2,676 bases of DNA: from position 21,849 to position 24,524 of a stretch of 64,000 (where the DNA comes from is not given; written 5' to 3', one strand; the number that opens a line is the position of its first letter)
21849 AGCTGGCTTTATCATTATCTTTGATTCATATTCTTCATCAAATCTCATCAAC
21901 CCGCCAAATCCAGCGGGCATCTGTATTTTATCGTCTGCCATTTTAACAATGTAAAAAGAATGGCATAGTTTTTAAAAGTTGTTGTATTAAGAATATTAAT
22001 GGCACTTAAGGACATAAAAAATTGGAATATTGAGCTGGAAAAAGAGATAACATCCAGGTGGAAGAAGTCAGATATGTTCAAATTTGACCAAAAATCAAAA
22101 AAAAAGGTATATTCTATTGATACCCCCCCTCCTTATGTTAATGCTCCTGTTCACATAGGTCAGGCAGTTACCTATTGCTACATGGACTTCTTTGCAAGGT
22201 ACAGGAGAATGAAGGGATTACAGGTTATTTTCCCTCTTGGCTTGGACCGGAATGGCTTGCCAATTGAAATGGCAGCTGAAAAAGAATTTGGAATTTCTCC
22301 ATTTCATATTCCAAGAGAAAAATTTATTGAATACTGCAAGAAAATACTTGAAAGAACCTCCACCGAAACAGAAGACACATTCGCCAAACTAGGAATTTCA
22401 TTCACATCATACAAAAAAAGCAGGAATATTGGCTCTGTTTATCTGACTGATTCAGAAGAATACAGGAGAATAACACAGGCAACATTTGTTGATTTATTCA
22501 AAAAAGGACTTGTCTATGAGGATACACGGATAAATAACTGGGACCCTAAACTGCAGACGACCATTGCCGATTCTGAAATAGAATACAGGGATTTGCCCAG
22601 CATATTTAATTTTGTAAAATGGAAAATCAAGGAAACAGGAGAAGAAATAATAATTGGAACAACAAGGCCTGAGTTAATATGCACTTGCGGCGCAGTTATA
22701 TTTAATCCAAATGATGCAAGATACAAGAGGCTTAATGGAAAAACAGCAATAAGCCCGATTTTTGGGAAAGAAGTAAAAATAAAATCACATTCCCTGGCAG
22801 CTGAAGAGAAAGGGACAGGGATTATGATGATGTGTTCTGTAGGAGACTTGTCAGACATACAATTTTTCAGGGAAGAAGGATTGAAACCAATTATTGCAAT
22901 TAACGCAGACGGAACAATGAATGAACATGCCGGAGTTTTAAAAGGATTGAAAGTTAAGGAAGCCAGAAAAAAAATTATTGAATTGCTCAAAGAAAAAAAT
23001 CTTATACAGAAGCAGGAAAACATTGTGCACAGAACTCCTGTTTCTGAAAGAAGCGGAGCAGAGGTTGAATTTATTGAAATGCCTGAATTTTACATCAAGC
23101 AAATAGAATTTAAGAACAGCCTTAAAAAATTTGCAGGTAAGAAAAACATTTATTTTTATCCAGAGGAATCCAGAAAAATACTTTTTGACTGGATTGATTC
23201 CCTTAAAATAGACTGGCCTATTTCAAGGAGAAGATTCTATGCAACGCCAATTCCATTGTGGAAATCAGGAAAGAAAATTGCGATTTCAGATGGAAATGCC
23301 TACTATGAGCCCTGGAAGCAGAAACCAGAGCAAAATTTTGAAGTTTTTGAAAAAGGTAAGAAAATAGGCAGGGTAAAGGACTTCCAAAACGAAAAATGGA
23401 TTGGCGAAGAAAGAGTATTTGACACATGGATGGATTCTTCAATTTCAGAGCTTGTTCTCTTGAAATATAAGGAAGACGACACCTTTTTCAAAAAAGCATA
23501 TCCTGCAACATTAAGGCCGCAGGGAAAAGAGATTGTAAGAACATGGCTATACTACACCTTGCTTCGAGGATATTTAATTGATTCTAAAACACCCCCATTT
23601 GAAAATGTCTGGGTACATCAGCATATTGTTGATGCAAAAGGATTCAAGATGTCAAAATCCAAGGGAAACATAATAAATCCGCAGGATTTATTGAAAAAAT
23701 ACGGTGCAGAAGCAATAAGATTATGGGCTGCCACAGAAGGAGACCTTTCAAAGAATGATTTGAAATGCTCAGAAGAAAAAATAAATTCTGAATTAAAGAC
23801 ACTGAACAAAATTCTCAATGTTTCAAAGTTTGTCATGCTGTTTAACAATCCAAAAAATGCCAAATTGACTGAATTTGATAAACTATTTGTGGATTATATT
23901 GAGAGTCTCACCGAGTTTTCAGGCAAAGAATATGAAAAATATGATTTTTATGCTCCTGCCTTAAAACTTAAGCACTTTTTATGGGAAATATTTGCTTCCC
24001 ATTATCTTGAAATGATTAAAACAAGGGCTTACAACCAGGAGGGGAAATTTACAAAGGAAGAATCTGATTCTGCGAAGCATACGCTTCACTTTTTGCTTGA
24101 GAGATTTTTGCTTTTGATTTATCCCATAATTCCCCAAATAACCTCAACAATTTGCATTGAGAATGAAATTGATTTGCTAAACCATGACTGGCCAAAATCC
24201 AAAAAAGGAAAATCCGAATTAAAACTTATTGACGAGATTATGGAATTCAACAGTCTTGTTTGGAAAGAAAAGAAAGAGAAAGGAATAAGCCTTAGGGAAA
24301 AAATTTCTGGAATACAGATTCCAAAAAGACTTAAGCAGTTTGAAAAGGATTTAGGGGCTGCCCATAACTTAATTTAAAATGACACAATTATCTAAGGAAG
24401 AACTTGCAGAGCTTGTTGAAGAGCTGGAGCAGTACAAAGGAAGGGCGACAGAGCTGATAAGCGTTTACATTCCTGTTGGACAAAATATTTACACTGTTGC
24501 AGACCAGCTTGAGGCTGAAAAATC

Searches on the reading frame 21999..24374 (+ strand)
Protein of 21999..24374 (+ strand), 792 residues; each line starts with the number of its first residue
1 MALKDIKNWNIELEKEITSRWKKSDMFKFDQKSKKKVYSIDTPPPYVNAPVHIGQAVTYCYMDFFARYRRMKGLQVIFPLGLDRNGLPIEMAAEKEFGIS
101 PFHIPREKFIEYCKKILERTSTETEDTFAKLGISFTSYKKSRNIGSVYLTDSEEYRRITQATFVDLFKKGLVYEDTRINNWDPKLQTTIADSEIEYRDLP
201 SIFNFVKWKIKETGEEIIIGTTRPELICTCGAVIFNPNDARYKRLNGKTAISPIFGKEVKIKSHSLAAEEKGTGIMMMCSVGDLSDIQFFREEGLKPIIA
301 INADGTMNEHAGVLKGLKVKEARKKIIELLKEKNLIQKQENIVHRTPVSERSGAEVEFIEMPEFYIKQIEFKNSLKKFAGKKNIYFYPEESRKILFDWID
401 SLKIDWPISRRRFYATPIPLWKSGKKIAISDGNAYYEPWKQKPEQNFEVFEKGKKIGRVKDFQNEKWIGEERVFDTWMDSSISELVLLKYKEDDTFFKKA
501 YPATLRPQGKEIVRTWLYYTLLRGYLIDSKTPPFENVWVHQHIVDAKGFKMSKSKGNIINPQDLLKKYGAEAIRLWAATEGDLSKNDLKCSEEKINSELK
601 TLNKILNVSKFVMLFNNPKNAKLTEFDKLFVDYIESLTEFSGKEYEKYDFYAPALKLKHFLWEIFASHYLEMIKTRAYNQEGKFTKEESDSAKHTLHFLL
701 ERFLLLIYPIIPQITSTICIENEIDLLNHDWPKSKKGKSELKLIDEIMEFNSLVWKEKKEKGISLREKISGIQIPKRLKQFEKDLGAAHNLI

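Call 29: search_protein_families(library=ncbifam, proteins=[window:21999-24374:+], max_evalue=0.001)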
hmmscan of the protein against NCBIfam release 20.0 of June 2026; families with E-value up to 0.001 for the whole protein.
window:21999-24374:+ (792 aa): 18 families
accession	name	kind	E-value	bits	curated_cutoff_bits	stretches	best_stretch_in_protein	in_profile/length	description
NF009687.0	PRK13208.1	equivalog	3.4e-233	776.3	738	1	9-790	11-782/801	valine--tRNA ligase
TIGR00422.1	valS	equivalog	1.2e-171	572.7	612.1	1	9-785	5-768/863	valine--tRNA ligase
NF000540.1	alt_ValS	exception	1.2e-144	483.3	900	2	103-781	121-807/827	valine--tRNA ligase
NF004349.1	PRK05729.1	equivalog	1.2e-133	447.3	704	1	12-770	8-737/860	valine--tRNA ligase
TIGR00392.1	ileS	equivalog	3.9e-94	316.5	621.4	2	269-734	321-806/861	isoleucine--tRNA ligase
NF011492.0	PRK14900.1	equivalog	2.5e-84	283.9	1783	1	12-733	17-718/1044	valine--tRNA ligase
NF000258.1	MupB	exception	1.1e-52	179.1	1900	2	262-758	299-800/1033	mupirocin-resistant isoleucine--tRNA ligase MupB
NF008957.0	PRK12300.1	subfamily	1.7e-51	175.3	677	2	9-243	5-243/946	leucine--tRNA ligase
NF000257.1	MupA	exception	8.9e-49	166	1900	2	268-747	301-787/1024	mupirocin-resistant isoleucine--tRNA ligase MupA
NF040702.1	ileS_w_GNAT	exception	2.6e-42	144.5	1999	2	263-712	497-946/1100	isoleucine--tRNA ligase, N-acetyltransferase domain-containing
TIGR00396.1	leuS_bact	equivalog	2.7e-42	144.9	548.4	2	11-194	4-167/843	leucine--tRNA ligase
TIGR00395.1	leuS_arch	equivalog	5.9e-39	133.8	648.5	2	12-244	2-238/938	leucine--tRNA ligase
TIGR00398.1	metG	equivalog_domain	7.9e-35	120.6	336.35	2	39-192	2-133/530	methionine--tRNA ligase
NF001100.0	PRK00133.1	equivalog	6.6e-29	100.9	587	2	40-191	9-138/676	methionine--tRNA ligase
NF008900.0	PRK12267.1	equivalog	7.7e-26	90.8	598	2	471-753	222-506/648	methionine--tRNA ligase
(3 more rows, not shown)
